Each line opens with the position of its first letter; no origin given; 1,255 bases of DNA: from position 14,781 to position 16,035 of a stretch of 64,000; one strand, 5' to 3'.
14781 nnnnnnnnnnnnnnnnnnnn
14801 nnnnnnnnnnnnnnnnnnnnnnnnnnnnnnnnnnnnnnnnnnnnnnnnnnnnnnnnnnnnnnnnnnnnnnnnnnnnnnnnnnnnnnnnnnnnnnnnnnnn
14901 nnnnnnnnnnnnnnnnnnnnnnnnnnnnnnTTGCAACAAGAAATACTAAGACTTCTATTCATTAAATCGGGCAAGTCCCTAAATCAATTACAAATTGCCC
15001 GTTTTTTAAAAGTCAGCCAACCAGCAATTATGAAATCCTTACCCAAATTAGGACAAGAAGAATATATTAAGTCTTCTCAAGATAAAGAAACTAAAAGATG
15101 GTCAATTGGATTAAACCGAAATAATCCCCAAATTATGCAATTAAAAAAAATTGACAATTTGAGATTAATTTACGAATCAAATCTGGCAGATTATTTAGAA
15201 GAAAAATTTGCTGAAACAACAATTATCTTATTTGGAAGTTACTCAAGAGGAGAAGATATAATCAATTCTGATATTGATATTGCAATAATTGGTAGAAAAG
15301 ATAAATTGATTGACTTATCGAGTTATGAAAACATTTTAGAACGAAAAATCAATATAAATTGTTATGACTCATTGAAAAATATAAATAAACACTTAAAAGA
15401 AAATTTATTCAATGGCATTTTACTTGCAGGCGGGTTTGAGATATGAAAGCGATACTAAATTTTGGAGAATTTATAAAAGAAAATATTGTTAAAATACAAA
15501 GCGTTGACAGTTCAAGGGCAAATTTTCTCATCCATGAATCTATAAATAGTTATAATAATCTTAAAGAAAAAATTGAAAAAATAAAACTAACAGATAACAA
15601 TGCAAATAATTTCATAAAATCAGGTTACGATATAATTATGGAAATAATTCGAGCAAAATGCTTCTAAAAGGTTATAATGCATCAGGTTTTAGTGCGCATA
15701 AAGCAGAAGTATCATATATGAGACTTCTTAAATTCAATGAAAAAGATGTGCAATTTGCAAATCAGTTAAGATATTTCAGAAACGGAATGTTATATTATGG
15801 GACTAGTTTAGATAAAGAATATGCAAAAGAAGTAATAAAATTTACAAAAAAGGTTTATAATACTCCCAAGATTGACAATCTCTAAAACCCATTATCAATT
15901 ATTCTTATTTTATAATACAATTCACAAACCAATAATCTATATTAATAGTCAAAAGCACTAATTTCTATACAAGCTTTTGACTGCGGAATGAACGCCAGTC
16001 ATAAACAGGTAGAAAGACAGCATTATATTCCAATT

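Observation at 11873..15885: Toxin-antitoxin / defence islet: pilin-like gene, MNT-HEPN pair, Fic, and a second MNT-HEPN pair whose HEPN half is frameshifted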

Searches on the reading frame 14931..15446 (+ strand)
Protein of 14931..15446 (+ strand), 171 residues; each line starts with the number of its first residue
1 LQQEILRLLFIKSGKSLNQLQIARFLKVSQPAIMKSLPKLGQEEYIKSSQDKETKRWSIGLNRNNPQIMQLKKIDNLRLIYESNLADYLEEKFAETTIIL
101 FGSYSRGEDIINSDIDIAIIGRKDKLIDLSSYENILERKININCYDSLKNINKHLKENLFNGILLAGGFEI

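Call 3: search_protein_families(library=pfam, max_evalue=0.1, proteins=[window:14931-15446:+])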
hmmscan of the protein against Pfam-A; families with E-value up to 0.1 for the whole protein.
window:14931-15446:+ (171 aa): 11 families
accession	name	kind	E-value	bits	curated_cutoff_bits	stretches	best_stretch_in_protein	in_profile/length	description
PF01909.29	NTP_transf_2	-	2.3e-09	37.9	21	1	84-137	3-62/93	Nucleotidyltransferase domain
PF18765.7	Polbeta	-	1.5e-08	35.1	26.9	1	84-163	2-85/93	Polymerase beta, Nucleotidyltransferase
PF01047.28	MarR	-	0.00017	21.9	24.6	1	8-56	9-57/59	MarR family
PF22600.2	MTPAP-like_central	-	0.0012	19.3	27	1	77-136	21-71/139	Poly(A) RNA polymerase, mitochondrial-like, central palm domain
PF01325.25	Fe_dep_repress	-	0.0026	18.4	26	1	13-52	19-58/60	Iron dependent repressor, N-terminal DNA binding domain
PF03445.19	DUF294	-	0.0079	16.5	21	1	90-123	44-77/138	Putative nucleotidyltransferase DUF294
PF01022.26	HTH_5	-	0.012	16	22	1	4-47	6-46/47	Bacterial regulatory protein, arsR family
PF13412.12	HTH_24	-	0.019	15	21.9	1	16-47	17-48/48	Winged helix-turn-helix DNA-binding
PF13463.12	HTH_27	-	0.047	14.4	22.2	0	13-56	15-58/68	Winged helix DNA-binding domain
PF12802.13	MarR_2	-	0.077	13.6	27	0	8-56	11-60/61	MarR family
PF04545.22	Sigma70_r4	-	0.093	12.7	24.1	0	2-32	9-36/50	Sigma-70, region 4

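Call 9: find_encoding_contigs(protein=window:14931-15446:+, flank=10000, max_places=10)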
Protein window:14931-15446:+ (171 aa): 1 contig read that carries it; 1 place shown.
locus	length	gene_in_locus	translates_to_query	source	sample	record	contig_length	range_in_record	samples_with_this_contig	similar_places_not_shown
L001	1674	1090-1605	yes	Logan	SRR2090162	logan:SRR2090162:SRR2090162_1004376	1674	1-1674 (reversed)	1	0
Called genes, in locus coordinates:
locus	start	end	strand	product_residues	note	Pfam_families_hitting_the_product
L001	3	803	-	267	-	?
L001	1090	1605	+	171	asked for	PF01909:NTP_transf_2, PF18765:Polbeta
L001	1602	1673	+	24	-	?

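Call 46: search_protein_families(library=padloc, max_evalue=0.01, proteins=[window:14931-15446:+])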
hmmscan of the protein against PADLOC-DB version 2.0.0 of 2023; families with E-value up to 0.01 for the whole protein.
window:14931-15446:+ (171 aa): 14 families
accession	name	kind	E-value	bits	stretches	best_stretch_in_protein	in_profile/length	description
PDLC04368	PDC-M05A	-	1.7e-16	58.7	1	2-159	15-175/201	-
PDLC04906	PDC-S09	-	4.4e-09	34.6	1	86-159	15-91/98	-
PDLC04369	PDC-M05A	-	8.8e-09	33.3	1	4-130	17-138/201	-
PDLC04903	PDC-S09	-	5.9e-07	27.8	1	85-123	14-54/108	-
PDLC04904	PDC-S09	-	2.7e-06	25.5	1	88-149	18-84/104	-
PDLC04907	PDC-S09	-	8.5e-06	23.9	1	82-124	14-56/114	-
PDLC04902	PDC-S09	-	7.9e-05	20.9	1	91-148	17-80/97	-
PDLC04372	PDC-M05A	-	0.0001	20.6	1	33-160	15-145/167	-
PDLC04901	PDC-S09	-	0.0003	19.5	1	96-143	22-70/126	-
PDLC01268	CasR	-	0.0034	15.4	0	4-52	128-173/179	"CAS-I,CAS-II,CAS-III,CAS-IV,CAS-V,CAS-VI; associated_signaling"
PDLC04905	PDC-S09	-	0.0035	15.6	1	89-150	15-84/101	-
PDLC01853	CARF3--CARF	-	0.004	14.8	1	2-58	140-196/209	-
PDLC01434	CasR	-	0.0064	14.4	0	4-53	132-177/191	"CAS-I,CAS-II,CAS-III,CAS-IV,CAS-V,CAS-VI; associated_signaling"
PDLC04778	PDC-M70A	-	0.0067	13.8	1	69-120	20-72/355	-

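Call 47: search_protein_families(library=ncbifam, max_evalue=0.01, proteins=[window:14931-15446:+])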
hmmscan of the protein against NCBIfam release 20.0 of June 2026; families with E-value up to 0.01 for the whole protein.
window:14931-15446:+ (171 aa): 5 families
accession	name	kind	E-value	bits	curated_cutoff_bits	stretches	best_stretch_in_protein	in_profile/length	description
NF047752.1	MntA_antitoxin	equivalog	4.1e-07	29.8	60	1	92-137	4-44/106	type VII toxin-antitoxin system MntA family adenylyltransferase antitoxin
NF051895.1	anti_phage_HalB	equivalog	3.9e-05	23.4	190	1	98-160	2-58/211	anti-phage Hailong system nucleotidyltransferase HalB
NF038251.1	AdcR_fam_Zn_TF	equivalog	0.00018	21.8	175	1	5-56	41-89/143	zinc-dependent MarR family transcriptional regulator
NF028535.0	ANT_4p_II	subfamily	0.0024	17.2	350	1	86-132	9-56/251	ANT(4')-II family aminoglycoside nucleotidyltransferase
NF040939.2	trans_reg_lrs14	equivalog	0.009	16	90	0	10-55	30-75/103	Lrs14 family HTH-type transcriptional regulator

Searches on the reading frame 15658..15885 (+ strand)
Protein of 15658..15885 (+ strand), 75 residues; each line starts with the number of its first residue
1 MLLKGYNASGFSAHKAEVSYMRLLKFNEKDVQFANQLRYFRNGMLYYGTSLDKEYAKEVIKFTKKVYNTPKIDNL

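Call 3: search_protein_families(library=pfam, max_evalue=0.1, proteins=[window:15658-15885:+])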
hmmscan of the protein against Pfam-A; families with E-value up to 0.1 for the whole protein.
window:15658-15885:+ (75 aa): 0 families

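Call 11: find_encoding_contigs(protein=window:15658-15885:+, flank=10000, max_places=10)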
Protein window:15658-15885:+ (75 aa): 20 contigs read that carry it; 10 places shown.
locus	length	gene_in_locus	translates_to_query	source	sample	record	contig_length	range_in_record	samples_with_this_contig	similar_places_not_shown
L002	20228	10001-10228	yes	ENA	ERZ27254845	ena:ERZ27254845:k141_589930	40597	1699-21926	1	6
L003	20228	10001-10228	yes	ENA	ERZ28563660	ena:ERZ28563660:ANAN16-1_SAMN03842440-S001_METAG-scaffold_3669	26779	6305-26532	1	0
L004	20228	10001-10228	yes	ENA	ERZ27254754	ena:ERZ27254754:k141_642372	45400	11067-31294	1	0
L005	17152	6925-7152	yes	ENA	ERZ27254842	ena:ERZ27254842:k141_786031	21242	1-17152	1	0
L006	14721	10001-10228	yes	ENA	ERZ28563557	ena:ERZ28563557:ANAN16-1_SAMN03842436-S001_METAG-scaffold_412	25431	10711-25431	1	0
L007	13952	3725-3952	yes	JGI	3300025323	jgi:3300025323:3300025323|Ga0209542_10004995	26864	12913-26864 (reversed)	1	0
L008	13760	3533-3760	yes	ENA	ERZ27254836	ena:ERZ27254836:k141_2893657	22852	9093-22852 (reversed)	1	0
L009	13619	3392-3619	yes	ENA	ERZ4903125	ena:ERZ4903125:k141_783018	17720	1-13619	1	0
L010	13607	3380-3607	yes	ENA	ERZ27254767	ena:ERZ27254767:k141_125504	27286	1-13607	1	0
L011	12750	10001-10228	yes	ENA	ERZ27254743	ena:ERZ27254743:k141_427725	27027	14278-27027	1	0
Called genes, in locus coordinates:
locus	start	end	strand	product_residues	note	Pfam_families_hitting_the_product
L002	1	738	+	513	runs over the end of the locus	PF00271:Helicase_C, PF20470:HTH_61 (weak), PF21280:Helicase_dom4_arc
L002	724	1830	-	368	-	PF00226:DnaJ, PF01556:DnaJ_C, PF00684:DnaJ_CXXCXGXG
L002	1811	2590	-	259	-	PF05175:MTS, PF01209:Ubie_methyltran (weak), PF02527:GidB (weak), PF02390:Methyltransf_4 (weak), PF08241:Methyltransf_11, PF08242:Methyltransf_12, PF13649:Methyltransf_25, PF13847:Methyltransf_31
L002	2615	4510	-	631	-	PF00012:HSP70, PF06723:MreB_Mbl, PF00012:HSP70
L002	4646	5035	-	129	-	PF11950:DUF3467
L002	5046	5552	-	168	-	PF01025:GrpE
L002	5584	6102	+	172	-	PF12802:MarR_2 (faint), PF08279:HTH_11 (weak), PF01022:HTH_5 (weak), PF13412:HTH_24 (weak)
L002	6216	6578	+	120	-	-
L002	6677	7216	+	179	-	PF12802:MarR_2 (weak), PF01047:MarR (faint), PF01909:NTP_transf_2, PF18765:Polbeta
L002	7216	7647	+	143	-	-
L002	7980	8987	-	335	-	PF02661:Fic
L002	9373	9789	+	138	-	PF01909:NTP_transf_2, PF18765:Polbeta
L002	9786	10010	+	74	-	-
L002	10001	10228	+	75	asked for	-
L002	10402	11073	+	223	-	PF02754:CCG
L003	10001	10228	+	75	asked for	-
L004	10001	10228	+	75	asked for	-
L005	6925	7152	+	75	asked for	-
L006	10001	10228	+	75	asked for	-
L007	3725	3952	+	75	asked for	-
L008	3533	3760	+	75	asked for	-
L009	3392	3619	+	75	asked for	-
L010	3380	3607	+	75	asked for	-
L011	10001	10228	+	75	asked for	-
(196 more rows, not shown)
